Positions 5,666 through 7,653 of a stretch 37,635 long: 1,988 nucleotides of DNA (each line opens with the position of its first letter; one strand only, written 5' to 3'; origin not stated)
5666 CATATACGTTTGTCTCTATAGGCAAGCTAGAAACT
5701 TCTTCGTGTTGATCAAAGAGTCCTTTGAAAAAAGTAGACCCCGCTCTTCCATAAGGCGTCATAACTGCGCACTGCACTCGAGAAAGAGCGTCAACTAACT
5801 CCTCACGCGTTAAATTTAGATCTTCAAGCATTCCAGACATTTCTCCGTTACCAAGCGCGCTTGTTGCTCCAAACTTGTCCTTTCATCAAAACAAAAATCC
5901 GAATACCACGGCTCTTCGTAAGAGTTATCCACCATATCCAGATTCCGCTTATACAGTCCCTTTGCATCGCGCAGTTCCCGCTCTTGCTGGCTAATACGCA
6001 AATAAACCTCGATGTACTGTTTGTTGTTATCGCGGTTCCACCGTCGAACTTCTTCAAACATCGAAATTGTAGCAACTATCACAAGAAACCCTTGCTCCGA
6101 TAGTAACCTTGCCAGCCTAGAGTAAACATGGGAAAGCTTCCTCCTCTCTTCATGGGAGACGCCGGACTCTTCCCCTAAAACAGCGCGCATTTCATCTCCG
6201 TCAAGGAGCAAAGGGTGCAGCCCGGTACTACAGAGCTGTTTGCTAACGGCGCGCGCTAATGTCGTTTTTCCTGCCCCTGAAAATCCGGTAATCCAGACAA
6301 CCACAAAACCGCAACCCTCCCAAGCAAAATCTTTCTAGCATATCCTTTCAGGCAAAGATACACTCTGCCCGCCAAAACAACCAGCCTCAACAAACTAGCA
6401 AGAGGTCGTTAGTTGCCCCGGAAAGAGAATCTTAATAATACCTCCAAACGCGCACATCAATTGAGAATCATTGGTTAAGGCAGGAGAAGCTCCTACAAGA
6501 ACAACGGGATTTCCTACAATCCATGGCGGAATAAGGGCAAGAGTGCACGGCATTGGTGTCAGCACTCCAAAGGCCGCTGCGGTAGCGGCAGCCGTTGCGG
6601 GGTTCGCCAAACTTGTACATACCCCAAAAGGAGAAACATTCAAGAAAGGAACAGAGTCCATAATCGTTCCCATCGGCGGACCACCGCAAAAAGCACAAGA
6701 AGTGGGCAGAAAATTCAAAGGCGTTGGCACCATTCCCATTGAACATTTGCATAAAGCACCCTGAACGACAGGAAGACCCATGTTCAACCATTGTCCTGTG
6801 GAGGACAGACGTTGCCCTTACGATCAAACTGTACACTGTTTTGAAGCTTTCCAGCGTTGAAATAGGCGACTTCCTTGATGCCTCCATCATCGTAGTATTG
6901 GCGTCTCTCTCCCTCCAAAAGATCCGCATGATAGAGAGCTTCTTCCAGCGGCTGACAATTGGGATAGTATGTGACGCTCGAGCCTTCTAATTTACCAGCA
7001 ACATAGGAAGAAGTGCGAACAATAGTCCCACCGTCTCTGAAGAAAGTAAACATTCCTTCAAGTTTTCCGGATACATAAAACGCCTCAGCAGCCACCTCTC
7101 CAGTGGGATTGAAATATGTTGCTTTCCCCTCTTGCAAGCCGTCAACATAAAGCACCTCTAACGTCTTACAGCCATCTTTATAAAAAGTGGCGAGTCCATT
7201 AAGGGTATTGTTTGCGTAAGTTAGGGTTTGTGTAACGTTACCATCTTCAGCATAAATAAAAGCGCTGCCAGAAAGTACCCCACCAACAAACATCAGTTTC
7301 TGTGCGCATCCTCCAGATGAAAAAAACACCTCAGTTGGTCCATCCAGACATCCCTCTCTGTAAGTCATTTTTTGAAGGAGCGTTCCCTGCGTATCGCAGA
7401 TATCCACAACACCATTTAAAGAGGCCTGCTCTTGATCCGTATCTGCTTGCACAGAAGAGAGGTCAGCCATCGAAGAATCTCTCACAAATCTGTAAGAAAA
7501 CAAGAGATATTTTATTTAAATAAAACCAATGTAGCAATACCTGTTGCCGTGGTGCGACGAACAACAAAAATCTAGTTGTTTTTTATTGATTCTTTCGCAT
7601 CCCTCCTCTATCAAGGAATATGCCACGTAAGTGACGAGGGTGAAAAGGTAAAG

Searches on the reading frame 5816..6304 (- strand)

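Call 31: search_protein_families(library=pfam, proteins=[window:5816-6304:-], max_evalue=0.0001)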
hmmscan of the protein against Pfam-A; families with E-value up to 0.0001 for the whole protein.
window:5816-6304:- (162 aa): 5 families
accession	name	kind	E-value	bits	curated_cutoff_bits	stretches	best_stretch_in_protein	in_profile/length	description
PF01583.26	APS_kinase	-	4e-30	105.3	21.1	1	1-136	3-148/152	Adenylylsulphate kinase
PF13671.12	AAA_33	-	3.1e-07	31.2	27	1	2-89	1-88/143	AAA domain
PF13238.12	AAA_18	-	7.2e-06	26.9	29.4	1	4-117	2-112/128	AAA domain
PF06414.18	Zeta_toxin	-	1.9e-05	24.6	22.3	1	3-71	19-86/199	Zeta toxin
PF13401.12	AAA_22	-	6.1e-05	23.8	27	0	3-76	8-88/130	AAA domain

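Call 47: search_protein_families(library=ncbifam, proteins=[window:5816-6304:-], max_evalue=0.00001)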
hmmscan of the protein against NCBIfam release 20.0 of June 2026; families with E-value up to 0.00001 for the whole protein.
window:5816-6304:- (162 aa): 7 families
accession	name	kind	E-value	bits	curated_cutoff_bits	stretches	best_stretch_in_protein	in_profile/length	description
NF004041.0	PRK05541.1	subfamily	1.5e-40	139.1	127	1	1-132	8-145/176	adenylyl-sulfate kinase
TIGR00455.1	apsK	equivalog_domain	1.4e-32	112.8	138.7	1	1-153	19-181/184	adenylyl-sulfate kinase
NF004035.0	PRK05506.1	subfamily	1e-27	96.7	715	1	2-154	462-624/632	bifunctional sulfate adenylyltransferase subunit 1/adenylylsulfate kinase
NF003013.0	PRK03846.1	subfamily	3.1e-27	95.5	163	1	1-150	29-188/202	adenylyl-sulfate kinase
NF002059.0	PRK00889.1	subfamily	8.2e-27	94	244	1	1-150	6-163/177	adenylyl-sulfate kinase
NF004040.0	PRK05537.1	equivalog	2.7e-20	72.4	669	1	2-120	398-520/572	bifunctional sulfate adenylyltransferase/adenylylsulfate kinase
TIGR03574.1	selen_PSTK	equivalog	3.8e-07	29.8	290.5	1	3-105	2-105/249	L-seryl-tRNA(Sec) kinase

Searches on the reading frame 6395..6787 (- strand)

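Call 87: search_protein_families(library=pfam, proteins=[window:6395-6787:-], max_evalue=0.001)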
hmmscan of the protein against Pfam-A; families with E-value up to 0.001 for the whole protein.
window:6395-6787:- (130 aa): 1 family
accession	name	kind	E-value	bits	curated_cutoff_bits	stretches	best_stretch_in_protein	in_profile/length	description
PF14107.11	DUF4280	-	3.6e-28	98.8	26.3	1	7-125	1-109/109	Domain of unknown function (DUF4280)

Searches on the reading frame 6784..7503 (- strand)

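Call 31: search_protein_families(library=pfam, proteins=[window:6784-7503:-], max_evalue=0.0001)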
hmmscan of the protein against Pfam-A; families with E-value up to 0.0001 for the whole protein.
window:6784-7503:- (239 aa): 1 family
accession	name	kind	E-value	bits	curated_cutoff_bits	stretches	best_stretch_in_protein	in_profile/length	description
PF07661.19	MORN_2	-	2.5e-13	49.1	29.6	0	196-216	1-21/22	MORN repeat variant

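Call 47: search_protein_families(library=ncbifam, proteins=[window:6784-7503:-], max_evalue=0.00001)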
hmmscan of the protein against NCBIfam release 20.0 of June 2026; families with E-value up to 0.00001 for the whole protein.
window:6784-7503:- (239 aa): 1 family
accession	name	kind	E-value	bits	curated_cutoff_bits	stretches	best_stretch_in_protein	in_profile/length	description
NF033566.1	adhes_LIC20035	equivalog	6.1e-11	41.8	250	1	119-232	111-229/434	LIC20035 family adhesin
